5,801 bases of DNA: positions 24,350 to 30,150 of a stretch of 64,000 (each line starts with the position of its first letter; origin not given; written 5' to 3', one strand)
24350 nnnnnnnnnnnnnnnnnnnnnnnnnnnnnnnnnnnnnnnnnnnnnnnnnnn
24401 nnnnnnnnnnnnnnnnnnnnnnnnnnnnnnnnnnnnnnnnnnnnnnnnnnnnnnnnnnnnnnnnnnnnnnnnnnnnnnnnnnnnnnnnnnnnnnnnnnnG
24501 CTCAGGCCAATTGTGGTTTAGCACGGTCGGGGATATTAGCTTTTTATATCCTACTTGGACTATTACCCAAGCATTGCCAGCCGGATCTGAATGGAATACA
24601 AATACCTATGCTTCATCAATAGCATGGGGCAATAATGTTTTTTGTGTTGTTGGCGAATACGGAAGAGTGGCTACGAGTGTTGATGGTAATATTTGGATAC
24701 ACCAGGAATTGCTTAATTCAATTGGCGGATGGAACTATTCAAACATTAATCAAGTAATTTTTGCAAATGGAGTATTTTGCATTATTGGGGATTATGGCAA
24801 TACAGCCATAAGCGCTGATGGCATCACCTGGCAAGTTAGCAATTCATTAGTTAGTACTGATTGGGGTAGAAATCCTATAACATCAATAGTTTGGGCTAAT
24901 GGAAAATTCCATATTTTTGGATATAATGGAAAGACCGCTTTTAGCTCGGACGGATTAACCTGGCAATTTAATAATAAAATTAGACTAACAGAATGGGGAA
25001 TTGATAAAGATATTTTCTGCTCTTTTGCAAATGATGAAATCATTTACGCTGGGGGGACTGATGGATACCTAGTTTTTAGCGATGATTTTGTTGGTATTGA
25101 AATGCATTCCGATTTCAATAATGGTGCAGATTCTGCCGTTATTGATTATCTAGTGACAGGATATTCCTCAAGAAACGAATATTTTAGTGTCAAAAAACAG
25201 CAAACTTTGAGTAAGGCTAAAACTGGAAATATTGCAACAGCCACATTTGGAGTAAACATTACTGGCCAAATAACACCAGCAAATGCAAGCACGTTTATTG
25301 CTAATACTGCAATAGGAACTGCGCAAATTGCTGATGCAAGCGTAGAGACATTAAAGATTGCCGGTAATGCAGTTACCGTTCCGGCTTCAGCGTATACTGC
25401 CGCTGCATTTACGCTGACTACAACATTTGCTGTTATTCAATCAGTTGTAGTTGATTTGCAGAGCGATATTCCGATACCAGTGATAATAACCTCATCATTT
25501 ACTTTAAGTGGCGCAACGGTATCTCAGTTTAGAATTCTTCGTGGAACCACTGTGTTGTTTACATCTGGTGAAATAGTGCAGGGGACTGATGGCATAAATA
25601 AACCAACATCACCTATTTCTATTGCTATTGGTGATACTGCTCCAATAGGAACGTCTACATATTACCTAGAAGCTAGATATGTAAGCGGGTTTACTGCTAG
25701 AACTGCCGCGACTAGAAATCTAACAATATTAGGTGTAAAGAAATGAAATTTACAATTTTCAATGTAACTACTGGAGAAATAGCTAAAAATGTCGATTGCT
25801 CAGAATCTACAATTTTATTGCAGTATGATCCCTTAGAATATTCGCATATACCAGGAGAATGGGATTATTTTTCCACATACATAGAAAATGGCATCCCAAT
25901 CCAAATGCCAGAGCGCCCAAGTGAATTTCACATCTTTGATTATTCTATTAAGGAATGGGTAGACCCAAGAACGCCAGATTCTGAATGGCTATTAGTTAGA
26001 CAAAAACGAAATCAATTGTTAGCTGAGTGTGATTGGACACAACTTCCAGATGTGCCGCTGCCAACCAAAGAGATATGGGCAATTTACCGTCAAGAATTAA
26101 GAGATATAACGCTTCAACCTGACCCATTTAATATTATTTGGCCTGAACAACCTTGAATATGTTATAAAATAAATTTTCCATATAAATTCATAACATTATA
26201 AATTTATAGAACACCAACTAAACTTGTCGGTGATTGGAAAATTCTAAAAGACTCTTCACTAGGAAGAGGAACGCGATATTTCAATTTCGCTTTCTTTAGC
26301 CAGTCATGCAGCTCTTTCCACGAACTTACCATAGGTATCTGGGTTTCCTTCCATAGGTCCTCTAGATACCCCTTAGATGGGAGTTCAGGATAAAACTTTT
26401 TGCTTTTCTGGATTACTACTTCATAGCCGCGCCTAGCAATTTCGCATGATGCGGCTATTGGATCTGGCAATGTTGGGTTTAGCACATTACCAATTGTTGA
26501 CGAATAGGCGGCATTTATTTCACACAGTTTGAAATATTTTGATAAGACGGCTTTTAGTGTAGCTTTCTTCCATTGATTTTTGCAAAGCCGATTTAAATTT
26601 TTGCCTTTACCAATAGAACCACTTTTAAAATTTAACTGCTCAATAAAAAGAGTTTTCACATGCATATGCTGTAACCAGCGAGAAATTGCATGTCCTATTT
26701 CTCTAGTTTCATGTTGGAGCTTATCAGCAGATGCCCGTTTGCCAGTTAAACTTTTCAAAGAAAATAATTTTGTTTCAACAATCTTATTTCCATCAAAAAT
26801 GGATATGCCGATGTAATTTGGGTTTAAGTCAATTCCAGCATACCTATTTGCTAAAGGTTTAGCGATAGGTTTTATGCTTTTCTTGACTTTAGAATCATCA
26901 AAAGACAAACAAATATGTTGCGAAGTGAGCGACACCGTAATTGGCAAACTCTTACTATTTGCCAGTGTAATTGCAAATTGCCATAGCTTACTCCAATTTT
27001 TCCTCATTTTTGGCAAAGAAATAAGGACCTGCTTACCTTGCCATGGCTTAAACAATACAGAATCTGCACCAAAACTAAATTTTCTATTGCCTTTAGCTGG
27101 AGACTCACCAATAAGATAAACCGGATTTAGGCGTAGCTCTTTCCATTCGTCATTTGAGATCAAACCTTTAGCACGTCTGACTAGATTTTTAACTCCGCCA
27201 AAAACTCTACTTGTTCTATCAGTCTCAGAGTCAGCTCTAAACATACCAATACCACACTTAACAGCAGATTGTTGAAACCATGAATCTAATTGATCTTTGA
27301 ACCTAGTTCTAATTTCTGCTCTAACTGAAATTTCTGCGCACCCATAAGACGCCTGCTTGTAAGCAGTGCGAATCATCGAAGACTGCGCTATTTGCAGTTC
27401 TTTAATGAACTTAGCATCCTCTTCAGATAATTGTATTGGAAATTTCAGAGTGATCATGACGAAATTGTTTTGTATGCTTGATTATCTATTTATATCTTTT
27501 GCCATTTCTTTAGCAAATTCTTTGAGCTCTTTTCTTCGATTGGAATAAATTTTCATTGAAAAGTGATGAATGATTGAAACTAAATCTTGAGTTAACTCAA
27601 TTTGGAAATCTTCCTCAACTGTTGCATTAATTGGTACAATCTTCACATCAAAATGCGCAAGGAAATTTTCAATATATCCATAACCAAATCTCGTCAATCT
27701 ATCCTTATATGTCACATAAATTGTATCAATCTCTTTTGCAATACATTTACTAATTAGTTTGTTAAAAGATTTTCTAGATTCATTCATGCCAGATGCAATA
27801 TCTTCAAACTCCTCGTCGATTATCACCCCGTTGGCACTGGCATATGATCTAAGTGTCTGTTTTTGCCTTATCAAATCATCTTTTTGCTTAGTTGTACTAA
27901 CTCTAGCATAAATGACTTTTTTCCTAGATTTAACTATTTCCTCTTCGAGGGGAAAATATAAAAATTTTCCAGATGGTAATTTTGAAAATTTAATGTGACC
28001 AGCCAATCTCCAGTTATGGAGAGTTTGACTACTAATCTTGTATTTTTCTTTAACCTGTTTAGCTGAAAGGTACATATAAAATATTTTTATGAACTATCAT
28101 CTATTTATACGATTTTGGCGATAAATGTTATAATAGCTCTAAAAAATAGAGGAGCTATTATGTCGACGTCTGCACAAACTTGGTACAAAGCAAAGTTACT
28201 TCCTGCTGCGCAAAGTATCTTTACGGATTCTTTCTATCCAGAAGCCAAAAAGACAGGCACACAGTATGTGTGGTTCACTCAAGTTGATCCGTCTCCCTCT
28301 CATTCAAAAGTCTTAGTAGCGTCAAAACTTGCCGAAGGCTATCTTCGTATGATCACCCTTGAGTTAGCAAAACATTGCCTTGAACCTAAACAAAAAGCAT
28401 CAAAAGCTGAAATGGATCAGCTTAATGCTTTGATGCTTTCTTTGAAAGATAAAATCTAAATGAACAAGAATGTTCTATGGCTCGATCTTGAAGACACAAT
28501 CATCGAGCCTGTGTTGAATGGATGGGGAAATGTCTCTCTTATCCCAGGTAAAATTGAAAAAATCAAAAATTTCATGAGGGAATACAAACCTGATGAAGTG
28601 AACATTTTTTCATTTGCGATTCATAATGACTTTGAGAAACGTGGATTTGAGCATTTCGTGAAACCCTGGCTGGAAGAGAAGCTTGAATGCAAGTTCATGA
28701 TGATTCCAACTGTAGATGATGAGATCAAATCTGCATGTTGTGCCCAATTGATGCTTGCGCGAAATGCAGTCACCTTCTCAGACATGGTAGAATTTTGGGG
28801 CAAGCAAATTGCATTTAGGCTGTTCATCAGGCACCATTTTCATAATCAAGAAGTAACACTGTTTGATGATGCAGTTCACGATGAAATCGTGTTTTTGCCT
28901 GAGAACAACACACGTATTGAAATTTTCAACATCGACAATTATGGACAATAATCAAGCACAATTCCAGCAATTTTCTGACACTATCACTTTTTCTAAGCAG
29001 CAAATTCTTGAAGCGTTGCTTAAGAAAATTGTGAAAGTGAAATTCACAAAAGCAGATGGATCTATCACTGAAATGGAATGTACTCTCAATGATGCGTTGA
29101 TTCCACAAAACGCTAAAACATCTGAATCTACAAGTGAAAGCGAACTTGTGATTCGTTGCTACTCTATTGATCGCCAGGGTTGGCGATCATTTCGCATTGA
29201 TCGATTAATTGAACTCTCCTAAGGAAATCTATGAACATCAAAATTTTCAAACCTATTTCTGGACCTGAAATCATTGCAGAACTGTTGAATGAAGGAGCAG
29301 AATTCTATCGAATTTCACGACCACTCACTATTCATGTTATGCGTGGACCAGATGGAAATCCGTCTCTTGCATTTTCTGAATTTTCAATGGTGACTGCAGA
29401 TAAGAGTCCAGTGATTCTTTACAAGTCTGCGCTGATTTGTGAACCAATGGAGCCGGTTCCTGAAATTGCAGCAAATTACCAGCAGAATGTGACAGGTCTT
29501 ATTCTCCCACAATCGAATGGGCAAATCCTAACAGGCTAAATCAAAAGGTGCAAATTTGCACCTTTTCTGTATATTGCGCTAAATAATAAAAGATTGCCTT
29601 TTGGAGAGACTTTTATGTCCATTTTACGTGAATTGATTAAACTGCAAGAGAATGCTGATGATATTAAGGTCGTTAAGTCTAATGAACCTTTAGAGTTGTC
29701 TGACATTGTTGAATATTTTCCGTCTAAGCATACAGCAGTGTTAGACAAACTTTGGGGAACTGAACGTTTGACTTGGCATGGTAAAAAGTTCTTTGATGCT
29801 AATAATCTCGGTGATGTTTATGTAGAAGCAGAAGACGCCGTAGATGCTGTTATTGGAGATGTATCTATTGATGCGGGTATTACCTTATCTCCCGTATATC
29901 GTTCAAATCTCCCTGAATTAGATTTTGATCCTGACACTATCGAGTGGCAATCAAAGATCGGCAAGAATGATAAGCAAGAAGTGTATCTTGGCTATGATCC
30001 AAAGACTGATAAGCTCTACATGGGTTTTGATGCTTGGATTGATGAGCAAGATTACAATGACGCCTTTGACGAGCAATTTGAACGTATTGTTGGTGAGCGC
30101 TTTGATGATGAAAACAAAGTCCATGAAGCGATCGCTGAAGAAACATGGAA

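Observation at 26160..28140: Complete IS607-type element (TnpA serine recombinase + TnpB) inserted between the fibre module and a block of small genes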

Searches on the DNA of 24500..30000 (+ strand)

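Call 8: search_dna_similar(collection=phages, query=window:24500-30000:+, mode=near, max_rows=30)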
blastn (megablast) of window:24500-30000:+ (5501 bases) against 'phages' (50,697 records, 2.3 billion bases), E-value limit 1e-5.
No match.

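Call 24: search_rna_families(source=window, start=25500, end=28700, threshold=evalue, max_evalue=10)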
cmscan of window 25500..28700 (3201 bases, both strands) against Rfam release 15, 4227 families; matches with E-value up to 10: 6.
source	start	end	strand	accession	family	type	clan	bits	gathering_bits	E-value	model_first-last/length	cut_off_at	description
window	28412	28512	-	RF00149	snoZ103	Gene; snRNA; snoRNA; CD-box;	-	19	44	3.5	1-100/100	no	Small nucleolar RNA Z103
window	27246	27293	+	RF00275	SNORD56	Gene; snRNA; snoRNA; CD-box;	-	18.4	36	3.1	1-71/71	no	Small nucleolar RNA SNORD56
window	26663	26711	-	RF03803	MIR1886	Gene; miRNA;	-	18.2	62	5.2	1-52/52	no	MIR1886 microRNA precursor family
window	28338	28476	+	RF03159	RAGATH-7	Gene; sRNA;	-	16.8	111.8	1.4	1-208/208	no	RAGATH-7 RNA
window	28062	28159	+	RF02453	ncr952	Gene; sRNA;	-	15.8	100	2.6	1-143/143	no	Bacillus sRNA ncr952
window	26495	26544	+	RF02636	EF1368_EF1369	Gene; sRNA;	-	10.8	730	6.3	1-626/626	no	Enterococcus sRNA EF1368_EF1369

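Call 74: build_rna_model(alignment_id=A5, structure=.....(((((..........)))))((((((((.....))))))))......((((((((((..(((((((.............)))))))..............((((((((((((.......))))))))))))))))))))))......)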
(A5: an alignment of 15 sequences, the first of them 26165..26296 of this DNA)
Model R1 built from alignment A5 (15 sequences, 152 columns); structure: as given.
model positions 135; base pairs 42; branch points 3; effective number of sequences 2.97; information 0.59 bits per position. Calibrated on 0.2 Mb of random sequence (short: E-values are rough).
structure used (alignment columns):
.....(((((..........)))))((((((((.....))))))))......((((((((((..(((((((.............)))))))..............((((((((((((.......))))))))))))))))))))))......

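Call 75: search_with_rna_model(model_id=R1, sources=[window, L001, L002, L003, L004, L005, L006, L007, L008, L009, L010, L011, L012, L013, L014, L015, L016, L017, L018, L019, L020, L021, L022, L023, L024, L025, L026, L027, L028, L029, L030, L031, L032, L033, L034, L035, L036, L037, L038, L039, L040, L041, L042, L043, L044, L045, L046, L047, L048, L049, L050, L051, L052, L053, L054, L055, L056, L057, L058, L059, L060, L061, L062, L063, L064, L065, L066, L067, L068, L069, L070, L071, L072, L073, L074, L075, L076, L077, L078, L079, L080, L081, L082, L083, L084, L085, L086, L087, L088, L089, L090, L091, L092, L093, L094, L095, L096, L097, L098, L099], max_evalue=0.01, make_alignment=true)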
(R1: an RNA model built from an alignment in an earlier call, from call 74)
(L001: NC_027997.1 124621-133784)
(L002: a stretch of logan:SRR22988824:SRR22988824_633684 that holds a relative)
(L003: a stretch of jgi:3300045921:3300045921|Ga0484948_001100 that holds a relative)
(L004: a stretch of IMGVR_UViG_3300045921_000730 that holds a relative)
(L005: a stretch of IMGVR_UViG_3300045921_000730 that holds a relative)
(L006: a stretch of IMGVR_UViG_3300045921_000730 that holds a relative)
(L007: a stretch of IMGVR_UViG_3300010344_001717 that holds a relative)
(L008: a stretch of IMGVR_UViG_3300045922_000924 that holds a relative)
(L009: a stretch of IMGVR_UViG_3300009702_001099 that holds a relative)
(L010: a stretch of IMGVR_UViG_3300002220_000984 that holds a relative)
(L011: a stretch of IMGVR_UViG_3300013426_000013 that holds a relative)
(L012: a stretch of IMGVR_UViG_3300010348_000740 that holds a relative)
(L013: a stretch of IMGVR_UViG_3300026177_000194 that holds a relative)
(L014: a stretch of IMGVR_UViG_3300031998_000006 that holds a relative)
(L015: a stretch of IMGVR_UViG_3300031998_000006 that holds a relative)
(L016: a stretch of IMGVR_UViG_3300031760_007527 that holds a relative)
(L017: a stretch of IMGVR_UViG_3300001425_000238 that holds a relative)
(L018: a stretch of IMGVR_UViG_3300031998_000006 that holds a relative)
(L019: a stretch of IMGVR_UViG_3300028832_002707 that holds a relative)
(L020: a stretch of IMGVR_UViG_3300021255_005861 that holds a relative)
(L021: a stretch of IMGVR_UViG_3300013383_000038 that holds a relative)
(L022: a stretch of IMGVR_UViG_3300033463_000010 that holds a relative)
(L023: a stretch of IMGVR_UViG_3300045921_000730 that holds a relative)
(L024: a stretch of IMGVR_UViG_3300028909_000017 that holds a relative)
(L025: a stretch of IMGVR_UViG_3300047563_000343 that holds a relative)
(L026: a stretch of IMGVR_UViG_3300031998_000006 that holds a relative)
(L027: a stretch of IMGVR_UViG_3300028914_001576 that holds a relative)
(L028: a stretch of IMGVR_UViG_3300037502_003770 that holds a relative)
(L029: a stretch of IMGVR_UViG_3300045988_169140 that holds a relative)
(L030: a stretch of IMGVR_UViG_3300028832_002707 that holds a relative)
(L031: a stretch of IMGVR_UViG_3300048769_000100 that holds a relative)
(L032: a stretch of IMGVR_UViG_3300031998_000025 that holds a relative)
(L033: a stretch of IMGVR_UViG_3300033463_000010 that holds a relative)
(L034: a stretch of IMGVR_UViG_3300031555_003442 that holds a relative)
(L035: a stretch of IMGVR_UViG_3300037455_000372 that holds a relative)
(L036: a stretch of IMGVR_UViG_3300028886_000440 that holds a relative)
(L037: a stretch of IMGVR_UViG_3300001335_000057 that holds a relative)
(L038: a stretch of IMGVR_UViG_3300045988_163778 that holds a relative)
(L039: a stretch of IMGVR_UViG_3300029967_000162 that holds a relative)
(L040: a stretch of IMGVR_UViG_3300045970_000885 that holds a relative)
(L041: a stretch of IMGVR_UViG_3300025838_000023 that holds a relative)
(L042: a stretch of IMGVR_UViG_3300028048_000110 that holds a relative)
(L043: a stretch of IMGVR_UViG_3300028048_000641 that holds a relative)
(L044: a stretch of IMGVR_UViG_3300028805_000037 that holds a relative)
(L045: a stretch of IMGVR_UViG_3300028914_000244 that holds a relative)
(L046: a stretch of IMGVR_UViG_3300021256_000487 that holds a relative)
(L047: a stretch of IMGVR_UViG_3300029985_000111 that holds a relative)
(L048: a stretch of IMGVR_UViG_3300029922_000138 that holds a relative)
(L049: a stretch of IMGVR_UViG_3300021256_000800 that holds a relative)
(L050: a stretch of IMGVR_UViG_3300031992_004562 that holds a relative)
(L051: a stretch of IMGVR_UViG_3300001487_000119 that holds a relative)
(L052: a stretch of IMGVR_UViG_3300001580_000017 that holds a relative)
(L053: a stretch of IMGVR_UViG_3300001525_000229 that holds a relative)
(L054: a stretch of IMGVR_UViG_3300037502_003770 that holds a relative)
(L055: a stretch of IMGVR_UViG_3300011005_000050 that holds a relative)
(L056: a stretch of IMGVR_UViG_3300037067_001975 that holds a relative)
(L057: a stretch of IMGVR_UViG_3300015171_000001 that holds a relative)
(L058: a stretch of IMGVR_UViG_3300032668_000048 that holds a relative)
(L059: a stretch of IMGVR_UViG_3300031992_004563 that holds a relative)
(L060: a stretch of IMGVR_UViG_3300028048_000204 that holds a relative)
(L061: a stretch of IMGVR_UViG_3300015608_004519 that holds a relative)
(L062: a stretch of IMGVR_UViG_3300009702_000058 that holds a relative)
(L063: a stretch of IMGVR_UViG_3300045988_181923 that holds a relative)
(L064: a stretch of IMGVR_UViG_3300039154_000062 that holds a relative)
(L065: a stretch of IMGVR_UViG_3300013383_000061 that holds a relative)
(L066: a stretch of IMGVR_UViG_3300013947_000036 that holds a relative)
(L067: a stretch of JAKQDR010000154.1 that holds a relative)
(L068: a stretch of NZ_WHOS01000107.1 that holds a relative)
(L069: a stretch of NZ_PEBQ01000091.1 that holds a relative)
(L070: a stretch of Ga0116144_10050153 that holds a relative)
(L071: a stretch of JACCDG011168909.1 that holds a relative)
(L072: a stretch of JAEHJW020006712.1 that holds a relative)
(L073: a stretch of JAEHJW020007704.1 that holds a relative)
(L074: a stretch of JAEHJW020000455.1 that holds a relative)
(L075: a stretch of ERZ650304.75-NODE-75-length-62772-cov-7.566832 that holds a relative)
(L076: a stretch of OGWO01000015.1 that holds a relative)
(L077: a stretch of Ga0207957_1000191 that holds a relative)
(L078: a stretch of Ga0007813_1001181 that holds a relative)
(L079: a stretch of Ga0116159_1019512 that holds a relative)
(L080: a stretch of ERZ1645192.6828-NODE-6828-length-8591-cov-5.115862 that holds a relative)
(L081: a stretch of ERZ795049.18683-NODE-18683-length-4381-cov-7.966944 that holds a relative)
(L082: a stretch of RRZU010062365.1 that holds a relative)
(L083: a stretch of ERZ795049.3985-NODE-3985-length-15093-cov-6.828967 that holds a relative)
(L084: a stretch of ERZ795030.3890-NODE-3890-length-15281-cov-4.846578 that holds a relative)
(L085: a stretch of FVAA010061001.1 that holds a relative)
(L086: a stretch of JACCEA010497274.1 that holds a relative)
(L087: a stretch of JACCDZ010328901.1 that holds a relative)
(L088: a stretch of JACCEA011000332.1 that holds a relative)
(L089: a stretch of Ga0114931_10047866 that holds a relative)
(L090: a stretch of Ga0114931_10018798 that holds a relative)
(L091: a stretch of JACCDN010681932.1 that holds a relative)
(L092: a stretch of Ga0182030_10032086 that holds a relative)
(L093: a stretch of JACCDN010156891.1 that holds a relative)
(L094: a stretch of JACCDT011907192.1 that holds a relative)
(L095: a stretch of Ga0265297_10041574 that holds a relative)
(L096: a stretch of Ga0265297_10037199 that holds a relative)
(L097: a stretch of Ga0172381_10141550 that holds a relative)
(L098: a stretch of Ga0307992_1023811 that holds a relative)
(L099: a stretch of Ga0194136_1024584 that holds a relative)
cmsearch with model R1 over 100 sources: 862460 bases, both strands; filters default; matches with E-value up to 0.01: 56.
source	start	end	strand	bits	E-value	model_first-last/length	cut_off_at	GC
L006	6162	6296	+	123.8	2.4e-21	1-135/135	no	0.33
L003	7162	7296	+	122.7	4.1e-21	1-135/135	no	0.3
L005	1029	1163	+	122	5.6e-21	1-135/135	no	0.3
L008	5580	5714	+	121.6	6.9e-21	1-135/135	no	0.32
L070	2347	2481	+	119.7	1.6e-20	1-135/135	no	0.3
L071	2069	2203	+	119.7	1.6e-20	1-135/135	no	0.3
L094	463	597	+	119.7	1.6e-20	1-135/135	no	0.3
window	26165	26296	-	119.3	1.9e-20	1-135/135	no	0.28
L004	6162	6296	+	119.3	2e-20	1-135/135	no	0.3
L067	2496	2630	+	118.8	2.5e-20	1-135/135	no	0.31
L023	5625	5759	+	116.2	7.9e-20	1-135/135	no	0.28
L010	1226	1360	+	115.3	1.2e-19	1-135/135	no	0.33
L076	4180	4306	+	111.2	8.1e-19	1-135/135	no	0.28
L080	4195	4340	+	109.4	1.8e-18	1-135/135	no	0.27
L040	269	398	+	107.6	4.2e-18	1-135/135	no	0.34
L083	4183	4320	+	106.8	6e-18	1-135/135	no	0.3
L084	4183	4320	+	106.8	6e-18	1-135/135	no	0.3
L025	414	547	+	97.3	4.5e-16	1-135/135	no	0.34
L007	6183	6319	+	94.3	1.9e-15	1-135/135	no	0.27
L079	2178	2314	+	94.3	1.9e-15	1-135/135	no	0.27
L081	1664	1800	+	94.3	1.9e-15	1-135/135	no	0.27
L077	4189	4329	+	87.5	4e-14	1-135/135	no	0.2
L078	4189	4329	+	87.5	4e-14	1-135/135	no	0.2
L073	4159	4291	+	80.8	9e-13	1-135/135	no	0.24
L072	4159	4291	+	80.2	1.2e-12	1-135/135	no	0.25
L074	4159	4291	+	80.2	1.2e-12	1-135/135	no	0.25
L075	4150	4275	+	79.8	1.4e-12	1-135/135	no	0.23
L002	2478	2600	+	72.3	4.4e-11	1-135/135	no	0.3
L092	3382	3498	+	70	1.2e-10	1-135/135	no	0.28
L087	1510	1642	+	59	1.9e-08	1-135/135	no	0.26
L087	4228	4353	+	52.7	3.4e-07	1-135/135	no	0.26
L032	6126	6256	+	48.5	2.3e-06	1-135/135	no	0.33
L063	6194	6322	+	46.2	6.7e-06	1-135/135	no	0.28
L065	5172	5302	+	45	1.2e-05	1-135/135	no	0.24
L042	6186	6311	+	44.4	1.5e-05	1-135/135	no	0.29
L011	6189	6317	+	43.8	2e-05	1-135/135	no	0.26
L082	1245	1327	+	42.9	3e-05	1-135/135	no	0.28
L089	1208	1321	+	42.8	3.2e-05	6-132/135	no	0.32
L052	6287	6418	+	40.5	9.3e-05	1-135/135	no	0.25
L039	6132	6262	+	39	0.00018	1-135/135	no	0.3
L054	6207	6330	+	38.4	0.00024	1-135/135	no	0.26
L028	6201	6324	+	37.6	0.00035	1-135/135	no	0.23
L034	6126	6256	+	37.6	0.00035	1-135/135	no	0.37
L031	6126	6239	+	36.6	0.00054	1-135/135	no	0.32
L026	6126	6256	+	36.2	0.00067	1-135/135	no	0.31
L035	6126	6255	+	35.6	0.00087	1-135/135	no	0.32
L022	6189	6311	+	35.6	0.00087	1-135/135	no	0.33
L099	2431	2547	+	35.1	0.0011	1-135/135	no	0.3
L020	6126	6248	+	34.8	0.0012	1-135/135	no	0.26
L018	6126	6258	+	34.4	0.0015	1-135/135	no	0.29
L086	2537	2681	+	33.4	0.0023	1-135/135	no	0.19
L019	6159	6287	+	33.1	0.0027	1-135/135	no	0.4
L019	8992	9113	+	32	0.0046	1-135/135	no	0.32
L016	3971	4102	+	31.4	0.0059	1-135/135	no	0.37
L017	2863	2993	+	30.6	0.0085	1-135/135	no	0.34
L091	2184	2323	+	30.5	0.0088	1-135/135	no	0.2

Alignment A6: 56 matches aligned to the model, 208 columns, each read 5' to 3' on its own strand. Consensus structure (alignment columns), stored with it:
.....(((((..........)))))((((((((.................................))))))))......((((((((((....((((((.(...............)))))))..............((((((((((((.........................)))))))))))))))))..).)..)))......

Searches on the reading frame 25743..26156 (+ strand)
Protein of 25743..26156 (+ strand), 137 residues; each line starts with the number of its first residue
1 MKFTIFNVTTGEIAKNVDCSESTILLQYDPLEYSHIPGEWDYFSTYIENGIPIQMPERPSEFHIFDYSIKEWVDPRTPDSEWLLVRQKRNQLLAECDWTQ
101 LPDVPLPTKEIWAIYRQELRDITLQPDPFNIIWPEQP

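Call 3: search_protein_families(library=pfam, proteins=[window:25743-26156:+], max_evalue=0.1)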
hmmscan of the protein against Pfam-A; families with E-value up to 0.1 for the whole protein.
window:25743-26156:+ (137 aa): 2 families
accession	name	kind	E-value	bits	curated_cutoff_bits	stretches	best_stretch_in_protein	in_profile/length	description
PF16778.10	Phage_tail_APC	-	5.1e-16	58.7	26.6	1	85-137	4-59/60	Phage tail assembly chaperone protein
PF02413.22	Caudo_TAP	-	0.014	15.9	22.1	0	112-137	106-130/131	Caudovirales tail fibre assembly protein, lambda gpK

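Call 60: find_related_loci(query=window:25743-26156:+, collection=viral_contigs, flank=5000)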
Query window:25743-26156:+ (137 aa) in viral_contigs; peptide patterns used: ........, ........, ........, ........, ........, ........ (x = any residue, [..] = any of these).
360 stretches matched a pattern; 346 encode a relative of the query (tblastn E <= 1e-3); the best 80 are kept; 80 distinct loci.
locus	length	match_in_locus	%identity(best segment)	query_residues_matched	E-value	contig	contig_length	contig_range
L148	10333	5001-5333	42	25-137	2e-23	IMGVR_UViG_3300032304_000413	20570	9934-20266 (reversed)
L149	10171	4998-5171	68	79-137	3e-22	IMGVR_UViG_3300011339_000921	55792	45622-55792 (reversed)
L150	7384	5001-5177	63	79-137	7e-22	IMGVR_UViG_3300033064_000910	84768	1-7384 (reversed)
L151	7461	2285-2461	63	79-137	7e-22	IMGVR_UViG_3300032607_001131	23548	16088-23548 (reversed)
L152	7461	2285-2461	63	79-137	7e-22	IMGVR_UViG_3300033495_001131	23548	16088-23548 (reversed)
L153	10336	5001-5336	41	24-137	2e-22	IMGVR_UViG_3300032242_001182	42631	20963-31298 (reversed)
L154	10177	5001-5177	61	79-137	1e-21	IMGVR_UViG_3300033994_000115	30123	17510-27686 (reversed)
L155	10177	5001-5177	61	79-137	2e-21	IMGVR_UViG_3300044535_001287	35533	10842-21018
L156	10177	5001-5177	61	79-137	2e-21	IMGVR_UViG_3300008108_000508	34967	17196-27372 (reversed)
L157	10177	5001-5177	61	79-137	2e-21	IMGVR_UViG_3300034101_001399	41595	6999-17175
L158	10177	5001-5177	61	79-137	2e-21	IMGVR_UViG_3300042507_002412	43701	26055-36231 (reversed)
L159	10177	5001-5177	61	79-137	2e-21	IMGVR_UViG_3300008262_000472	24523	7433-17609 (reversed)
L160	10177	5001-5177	61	79-137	2e-21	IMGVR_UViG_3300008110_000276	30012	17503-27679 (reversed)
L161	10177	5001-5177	61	79-137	2e-21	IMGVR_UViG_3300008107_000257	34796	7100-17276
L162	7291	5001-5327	42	28-137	6e-21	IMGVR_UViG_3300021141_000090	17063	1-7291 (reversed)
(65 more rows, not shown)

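Call 63: find_encoding_contigs(protein=window:25743-26156:+, flank=6000, max_places=8)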
Protein window:25743-26156:+ (137 aa): no gene with exactly this product is on record in the collection.
